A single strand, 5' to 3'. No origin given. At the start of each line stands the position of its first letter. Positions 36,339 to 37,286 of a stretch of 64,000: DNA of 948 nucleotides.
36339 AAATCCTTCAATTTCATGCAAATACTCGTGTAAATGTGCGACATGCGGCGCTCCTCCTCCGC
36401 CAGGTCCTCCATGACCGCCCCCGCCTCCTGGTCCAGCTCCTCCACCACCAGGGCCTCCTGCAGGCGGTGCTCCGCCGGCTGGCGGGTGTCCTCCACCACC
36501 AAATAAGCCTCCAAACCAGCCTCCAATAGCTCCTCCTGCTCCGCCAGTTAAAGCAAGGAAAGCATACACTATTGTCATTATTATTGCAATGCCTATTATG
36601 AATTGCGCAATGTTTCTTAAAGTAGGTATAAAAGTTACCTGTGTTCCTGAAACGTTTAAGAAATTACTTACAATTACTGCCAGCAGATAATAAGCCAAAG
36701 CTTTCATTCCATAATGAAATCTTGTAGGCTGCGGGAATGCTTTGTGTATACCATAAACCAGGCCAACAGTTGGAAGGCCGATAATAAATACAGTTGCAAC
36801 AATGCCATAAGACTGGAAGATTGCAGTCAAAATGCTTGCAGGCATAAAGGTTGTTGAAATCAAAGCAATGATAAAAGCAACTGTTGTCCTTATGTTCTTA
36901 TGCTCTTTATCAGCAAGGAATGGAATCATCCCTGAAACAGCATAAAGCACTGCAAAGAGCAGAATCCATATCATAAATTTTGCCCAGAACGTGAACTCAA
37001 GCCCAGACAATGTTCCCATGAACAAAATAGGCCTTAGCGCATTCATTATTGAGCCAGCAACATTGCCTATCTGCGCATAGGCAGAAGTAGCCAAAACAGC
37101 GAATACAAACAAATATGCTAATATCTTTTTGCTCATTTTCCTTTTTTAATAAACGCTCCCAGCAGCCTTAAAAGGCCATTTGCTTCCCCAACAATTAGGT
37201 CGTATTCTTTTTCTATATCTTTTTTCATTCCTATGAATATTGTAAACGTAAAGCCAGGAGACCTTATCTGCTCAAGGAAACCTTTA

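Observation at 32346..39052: Uncharacterised five-gene membrane/surface operon with paralogous signal-peptide multi-TM proteins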

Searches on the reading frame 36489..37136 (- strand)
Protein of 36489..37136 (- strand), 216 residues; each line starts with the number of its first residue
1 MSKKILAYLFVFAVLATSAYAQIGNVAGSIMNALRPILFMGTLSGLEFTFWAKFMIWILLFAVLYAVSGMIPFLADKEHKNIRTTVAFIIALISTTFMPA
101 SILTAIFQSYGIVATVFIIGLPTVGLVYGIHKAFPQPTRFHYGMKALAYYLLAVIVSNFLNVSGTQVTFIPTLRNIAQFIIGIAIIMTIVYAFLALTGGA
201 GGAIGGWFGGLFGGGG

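Call 26: find_homologous_proteins(query=A2, max_evalue=0.001)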
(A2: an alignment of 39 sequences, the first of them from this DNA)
Query A2 (39 sequences) (216 aa, profile of the alignment): 5 proteins with E <= 0.001 among 8000 candidates.
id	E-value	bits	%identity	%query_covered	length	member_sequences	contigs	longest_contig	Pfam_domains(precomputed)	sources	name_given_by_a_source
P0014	7.8e-53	197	100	100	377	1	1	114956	-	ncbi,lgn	-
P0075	1.7e-43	167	41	42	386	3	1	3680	-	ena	-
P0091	1.7e-29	121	27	52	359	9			-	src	-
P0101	1.4e-28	118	31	28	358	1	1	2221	-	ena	-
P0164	2.8e-27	114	31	28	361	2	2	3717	-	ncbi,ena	ncbi:MAG: hypothetical protein AABW92_04380 [Nanoarchaeota archaeon]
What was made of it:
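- Tried and rejected: A second search with a 39-sequence profile returned only 5 proteins (call 26).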

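Call 30: find_related_loci(query=A3, collection=genome_contigs, flank=8000)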
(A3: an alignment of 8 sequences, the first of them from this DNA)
Query A3 (216 aa) in genome_contigs; peptide patterns used: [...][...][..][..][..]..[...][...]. (x = any residue, [..] = any of these).
28 stretches matched a pattern; 4 encode a relative of the query (tblastn E <= 1e-3); 4 distinct loci.
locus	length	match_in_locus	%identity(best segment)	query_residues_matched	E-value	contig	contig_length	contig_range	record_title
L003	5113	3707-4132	32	1-132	2e-16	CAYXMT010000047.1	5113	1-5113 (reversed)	MAG TPA_asm: uncultured Methanosarcinales archaeon isolate binchicken_co48_511 genome assembly, contig: NODE_27975_lengt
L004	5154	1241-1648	31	1-125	4e-14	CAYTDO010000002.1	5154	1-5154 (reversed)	MAG TPA_asm: uncultured Methanosarcinales archaeon isolate binchicken_co203_461 genome assembly, contig: k141_4602609, w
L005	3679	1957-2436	27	1-154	1e-12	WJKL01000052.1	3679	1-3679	MAG: Candidatus Woesearchaeota archaeon isolate Bin_187 k141_2286847, whole genome shotgun sequence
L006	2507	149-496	28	11-125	6e-8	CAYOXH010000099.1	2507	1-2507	MAG TPA_asm: uncultured Gammaproteobacteria bacterium isolate binchicken_co48_110 genome assembly, contig: NODE_81415_le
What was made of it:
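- Tried and rejected: The genome_contigs scan gave only 4 short loci (call 30).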

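Call 31: find_related_loci(query=A3, collection=metagenome_contigs, flank=8000)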
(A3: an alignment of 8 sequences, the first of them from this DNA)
Query A3 (216 aa) in metagenome_contigs; peptide patterns used: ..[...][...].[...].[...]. (x = any residue, [..] = any of these).
600 stretches matched a pattern (row limit reached: there are more); 15 encode a relative of the query (tblastn E <= 1e-3); 15 distinct loci.
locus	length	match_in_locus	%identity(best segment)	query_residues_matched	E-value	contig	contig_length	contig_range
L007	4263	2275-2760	41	22-190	6e-27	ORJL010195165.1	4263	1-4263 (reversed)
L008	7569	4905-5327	34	1-132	3e-15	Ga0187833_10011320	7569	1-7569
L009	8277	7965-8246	41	50-146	3e-15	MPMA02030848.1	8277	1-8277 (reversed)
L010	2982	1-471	35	1-146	6e-15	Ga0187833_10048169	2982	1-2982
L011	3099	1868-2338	35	1-146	6e-15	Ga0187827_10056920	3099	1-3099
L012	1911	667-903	42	50-132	1e-14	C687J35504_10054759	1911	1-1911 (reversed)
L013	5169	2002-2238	42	50-132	1e-14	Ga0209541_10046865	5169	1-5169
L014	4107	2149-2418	38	50-149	8e-14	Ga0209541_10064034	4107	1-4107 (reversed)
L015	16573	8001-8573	27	2-191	2e-13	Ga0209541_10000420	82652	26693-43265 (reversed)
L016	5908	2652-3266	30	3-196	2e-13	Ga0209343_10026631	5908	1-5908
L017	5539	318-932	30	3-196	2e-13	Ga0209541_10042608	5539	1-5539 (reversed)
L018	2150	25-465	35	50-196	3e-13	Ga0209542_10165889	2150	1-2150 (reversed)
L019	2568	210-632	30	1-132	1e-12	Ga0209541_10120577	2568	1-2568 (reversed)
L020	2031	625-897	36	38-132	1e-9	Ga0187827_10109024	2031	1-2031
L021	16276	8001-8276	31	53-149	1e-6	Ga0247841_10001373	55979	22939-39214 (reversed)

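Call 35: predict_structure(alignment_id=A2)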
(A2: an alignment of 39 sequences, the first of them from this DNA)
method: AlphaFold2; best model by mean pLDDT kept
length: 216 residues; sequences in the alignment: 39
mean_pLDDT: 83.1   pTM: 0.62
mean pLDDT of the five models: 83.1, 81.3, 79.6, 78.8, 78.3
residues with pLDDT >= 90: 90; 70-90: 89; 50-70: 33; < 50: 4
segments of 3 or more residues with pLDDT < 50: 214-216
pLDDT, mean of each block of 10 residues (from residue 1): 74 70 71 74 72 91 96 93 96 93 89 83 88 88 94 91 75 90 97 87 56 50
secondary structure, 60 per line:
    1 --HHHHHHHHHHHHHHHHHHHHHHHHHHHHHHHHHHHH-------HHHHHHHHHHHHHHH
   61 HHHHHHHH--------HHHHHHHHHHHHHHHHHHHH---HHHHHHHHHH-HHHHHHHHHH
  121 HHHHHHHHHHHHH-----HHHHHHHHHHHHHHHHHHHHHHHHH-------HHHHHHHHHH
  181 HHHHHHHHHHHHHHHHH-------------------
elements in order: H3-38 H46-68 H77-96 H100-109 H111-133 H139-163 H171-197
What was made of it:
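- The AF2 model has pLDDT 83 and shows five TM helices plus one interfacial helix (call 35).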

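Call 42: search_protein_families(library=pfam, alignment_id=A2, max_evalue=0.1)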
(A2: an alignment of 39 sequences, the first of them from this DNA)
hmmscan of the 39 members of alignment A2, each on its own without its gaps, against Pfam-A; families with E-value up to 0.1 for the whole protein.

A. member 1, seq(216 aa): 1 family
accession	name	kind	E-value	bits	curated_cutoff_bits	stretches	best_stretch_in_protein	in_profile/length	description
PF21583.2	Fiber_head_BAdV-4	-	0.037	15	27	1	81-124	21-65/111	BAdV-4, Fiber, head domain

B. families by the number of members that match (of 39 scanned): 14 families
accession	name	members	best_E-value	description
PF03547.23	Mem_trans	2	0.0094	Membrane transport protein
PF01925.25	TauE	1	0.0051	Sulfite exporter TauE/SafE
PF19230.4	DUF5883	1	0.0091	Family of unknown function (DUF5883)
PF04246.17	RseC_MucC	1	0.012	Positive regulator of sigma(E), RseC/MucC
PF10716.14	NdhL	1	0.015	NADH dehydrogenase transmembrane subunit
PF14491.11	DUF4435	1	0.026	Protein of unknown function (DUF4435)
PF21583.2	Fiber_head_BAdV-4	1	0.037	BAdV-4, Fiber, head domain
PF17434.7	DUF5413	1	0.04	Family of unknown function (DUF5413)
PF16185.10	MTABC_N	1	0.042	Mitochondrial ABC-transporter N-terminal five TM region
PF10966.13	DUF2768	1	0.042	Protein of unknown function (DUF2768)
PF12862.13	ANAPC5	1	0.06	Anaphase-promoting complex subunit 5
PF04018.18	VCA0040-like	1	0.066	Undecaprenyl phosphate translocase-like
PF05891.18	Methyltransf_PK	1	0.074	AdoMet dependent proline di-methyltransferase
PF18949.5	DUF5693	1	0.08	Family of unknown function (DUF5693)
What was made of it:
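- On Any described transporter, channel or secretion-system membrane family (for the 5-TM core): Pfam on 39 members: no family hit by more than 2 members, best E 0.005 (call 42).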

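Call 43: search_solved_structures(query=A2, max_evalue=10)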
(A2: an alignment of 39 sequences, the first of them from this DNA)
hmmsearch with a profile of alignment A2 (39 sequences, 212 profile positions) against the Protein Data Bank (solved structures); distinct sequences matched with E-value up to 10: 1.
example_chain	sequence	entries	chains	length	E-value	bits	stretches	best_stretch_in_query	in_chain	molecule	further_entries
9ivk_A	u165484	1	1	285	0.081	15.8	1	150-198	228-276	HBC599 membrane protein binder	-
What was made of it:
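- On Any described transporter, channel or secretion-system membrane family (for the 5-TM core): PDB profile search: best E 0.08, to a designed binder (call 43).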

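Call 45: fold_search(model_id=the predicted structure, library=pdb)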
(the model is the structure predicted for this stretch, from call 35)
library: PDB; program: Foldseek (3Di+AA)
matches with E <= 10: 22; with E <= 0.001: 0
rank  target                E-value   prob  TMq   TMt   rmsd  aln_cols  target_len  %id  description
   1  4zvb_A                1.8e+00  0.15  0.19  0.26  15.3       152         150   10  Crystal structure of globin domain of the E. coli DosC - form II (ferrous) (released 2015-11-11)
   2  4zvb_B                2.9e+00  0.11  0.19  0.26  15.1       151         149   10  Crystal structure of globin domain of the E. coli DosC - form II (ferrous) (released 2015-11-11)
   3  8zyv_F                4.0e+00  0.04  0.16  0.16  20.9       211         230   15  Bacterial flagellar sodium-driven stator PomA5PomB2 with 100 mM NaCl (released 2025-01-01)
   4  6r81_A                4.4e+00  0.04  0.18  0.08  24.0       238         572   11  Multidrug resistance transporter BmrA mutant E504A bound with ATP and Mg solved by Cryo-EM (released 2020-05-06)
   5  9dzw_A                4.7e+00  0.10  0.19  0.28  19.9       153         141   12  De novo calcium channel hexamer, CalC6_3 with DHR extensions (released 2025-10-01)
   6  3pmr_B                4.9e+00  0.08  0.23  0.25  19.1       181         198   13  Crystal Structure of E2 domain of Human Amyloid Precursor-Like Protein 1 (released 2011-06-01)
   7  9kpz_D                5.4e+00  0.07  0.22  0.22  20.6       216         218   14  Structure of TolQRA complex at pH 5.4 from E.coli (released 2026-03-04)
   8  8zyv_C                6.7e+00  0.03  0.16  0.17  20.2       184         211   15  Bacterial flagellar sodium-driven stator PomA5PomB2 with 100 mM NaCl (released 2025-01-01)
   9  9quq_A                6.7e+00  0.02  0.14  0.14  21.0       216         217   12  cryo-EM structure of TolQR conformation2 in SMA nanodiscs (released 2025-12-17)
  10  7vcf_W                7.0e+00  0.06  0.22  0.28  20.2       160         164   16  Cryo-EM structure of Chlamydomonas TOC-TIC supercomplex (released 2022-11-30)
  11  3q5w_B                7.0e+00  0.04  0.21  0.22  15.3       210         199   15  Structure of proteasome tether (released 2011-10-19)
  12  8wge_A                7.4e+00  0.38  0.32  0.21   3.0        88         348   20  Cryo-EM structure of the ZAC zinc-activated channel in the Cys-loop receptor superfamily (released 2024-09-25)
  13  4jlr_S                7.4e+00  0.13  0.25  0.47   4.7        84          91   10  Crystal structure of a designed Respiratory Syncytial Virus Immunogen in complex with Motavizumab (released 2014-02-05)
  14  6zbf_D                7.4e+00  0.06  0.22  0.23  23.3       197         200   12  Merozoite surface protein 1 (MSP-1) from Plasmodium falciparum, alternative conformation 3 (released 2021-05-19)
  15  1cnt_3                7.8e+00  0.09  0.21  0.28   9.1        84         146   14  CILIARY NEUROTROPHIC FACTOR (released 1997-03-26)
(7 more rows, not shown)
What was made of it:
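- Closest known: Multi-TM envelope proteins raised by weak hits: FraI. Different: The TolQ and PomA Foldseek hits have E>4 and probability <=0.07 (call 45).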

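Call 46: find_related_loci(query=A3, collection=viral_contigs, flank=8000)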
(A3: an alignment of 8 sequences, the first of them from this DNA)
Query A3 (216 aa) in viral_contigs; peptide patterns used: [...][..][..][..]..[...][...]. (x = any residue, [..] = any of these).
4 stretches matched a pattern, but none encodes a relative of the query by tblastn (E <= 1e-3).

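Call 59: search_protein_families(library=pfam, proteins=[L016:3799-4863:+, L015:5376-6179:-, L015:9372-10304:-, L015:10282-11301:-, L015:11598-12356:+, L004:2163-4178:+, L004:1-1140:+, L007:3294-4175:+], max_evalue=0.01)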
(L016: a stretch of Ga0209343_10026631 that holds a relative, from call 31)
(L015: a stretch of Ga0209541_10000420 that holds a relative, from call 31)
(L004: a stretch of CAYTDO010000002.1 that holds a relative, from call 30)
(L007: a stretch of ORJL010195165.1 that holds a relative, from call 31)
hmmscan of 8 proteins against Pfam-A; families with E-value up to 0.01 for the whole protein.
L016:3799-4863:+ (354 aa): 0 families

L015:5376-6179:- (267 aa): 0 families

L015:9372-10304:- (310 aa): 0 families

L015:10282-11301:- (339 aa): 1 family
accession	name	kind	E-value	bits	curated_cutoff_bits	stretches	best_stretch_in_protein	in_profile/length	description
PF17193.9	MukF_C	-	0.0015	19.3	27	1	111-185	15-83/158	MukF C-terminal domain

L015:11598-12356:+ (252 aa): 2 families
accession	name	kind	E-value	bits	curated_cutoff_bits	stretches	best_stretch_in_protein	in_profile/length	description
PF13482.12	RNase_H_2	-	2.4e-32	112.6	22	1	88-242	1-165/165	RNase_H superfamily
PF03104.25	DNA_pol_B_exo1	-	0.00044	20.2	23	1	133-186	155-204/242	DNA polymerase family B, exonuclease domain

L004:2163-4178:+ (671 aa): 0 families

L004:1-1140:+ (379 aa): 1 family
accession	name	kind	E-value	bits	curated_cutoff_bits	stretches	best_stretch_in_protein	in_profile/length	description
PF00112.29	Peptidase_C1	-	2e-11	44.9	20.7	1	1-201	16-204/220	Papain family cysteine protease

L007:3294-4175:+ (293 aa): 1 family
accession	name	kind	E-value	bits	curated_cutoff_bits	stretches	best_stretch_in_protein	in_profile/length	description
PF23153.1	Aip3p_Bud6_N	-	0.0072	17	27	0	95-176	30-107/109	Aip3p/Bud6 N-terminal domain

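Call 69: search_protein_families(library=ncbifam, alignment_id=A2, max_evalue=0.1)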
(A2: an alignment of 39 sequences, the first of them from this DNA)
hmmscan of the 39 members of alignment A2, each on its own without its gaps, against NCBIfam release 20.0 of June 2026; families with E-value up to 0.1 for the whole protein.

A. member 1, seq(216 aa): 0 families

B. families by the number of members that match (of 39 scanned): 8 families
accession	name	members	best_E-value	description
NF005629.0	PRK07377.1-5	1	0.0038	hypothetical protein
NF052600.1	sept_pore_FraI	1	0.0063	septal nanopore formation protein FraI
NF008102.0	PRK10847.1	1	0.0076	DedA family protein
NF007711.0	PRK10408.1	1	0.021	L-valine transporter subunit YgaH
NF010524.0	PRK13922.14-4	1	0.023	rod shape-determining protein MreC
TIGR04154.1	archaeo_STT3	1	0.043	oligosaccharyl transferase, archaeosortase A system-associated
NF042993.1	AlphKGSA_gudD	1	0.056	alpha-ketoglutaric semialdehyde dehydrogenase GucD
NF041023.1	PP0621_fam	1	0.078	PP0621 family protein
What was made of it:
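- On Any described transporter, channel or secretion-system membrane family (for the 5-TM core): NCBIfam: nothing with more than 1 member (call 69).
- Tried and rejected: The TolQ and PomA fold hits are noise (calls 42, 45, 69).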

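Call 78: fold_search(model_id=the predicted structure, library=viral)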
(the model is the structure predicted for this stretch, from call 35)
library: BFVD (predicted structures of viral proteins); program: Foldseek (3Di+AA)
matches with E <= 10: 79; with E <= 0.001: 0
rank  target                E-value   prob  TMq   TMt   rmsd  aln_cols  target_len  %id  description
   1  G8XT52                5.5e-01  0.25  0.25  0.22  18.7       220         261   13  Membrane protein S26 [Saimiriine betaherpesvirus 4]
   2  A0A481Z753            7.1e-01  0.30  0.26  0.24  15.6       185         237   15  TspO/MBR family protein [Pithovirus LCPAC302]
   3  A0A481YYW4            1.1e+00  0.33  0.27  0.31  14.5       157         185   17  Transmembrane protein [Marseillevirus LCMAC202]
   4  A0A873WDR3            1.3e+00  0.15  0.22  0.14  17.4       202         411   11  (no name in the UniProt tables at hand)
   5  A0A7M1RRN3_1          1.7e+00  0.12  0.21  0.08  11.4       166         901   11  Exonuclease [uncultured phage cr4_1]
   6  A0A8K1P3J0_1          1.7e+00  0.10  0.20  0.05  23.8       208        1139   12  RNA dependent RNA polymerase [Xiangshan picorna-like virus 7]
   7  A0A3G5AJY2            1.8e+00  0.09  0.22  0.17  24.1       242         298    7  Uncharacterized protein [Solumvirus sp.]
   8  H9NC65                2.1e+00  0.14  0.17  0.15  14.5       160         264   12  (no name in the UniProt tables at hand)
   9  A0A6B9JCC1            2.4e+00  0.82  0.24  0.56   2.5        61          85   20  (no name in the UniProt tables at hand)
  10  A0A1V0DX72            2.4e+00  0.11  0.23  0.18  29.8       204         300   12  Tail length tape measure protein [Synechococcus virus S-ESS1]
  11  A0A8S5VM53            2.6e+00  0.07  0.20  0.07  19.6       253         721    9  (no name in the UniProt tables at hand)
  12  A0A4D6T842            3.2e+00  0.85  0.27  0.36   1.3        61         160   13  Uncharacterized protein [Gordonia phage Reyja]
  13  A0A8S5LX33            3.3e+00  0.30  0.21  0.44   4.4        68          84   20  Uncharacterized protein [Myoviridae sp. ctZgq1]
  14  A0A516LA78            3.5e+00  0.30  0.24  0.46  15.2       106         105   10  (no name in the UniProt tables at hand)
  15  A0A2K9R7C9            3.5e+00  0.10  0.26  0.25  22.4       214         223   12  (no name in the UniProt tables at hand)
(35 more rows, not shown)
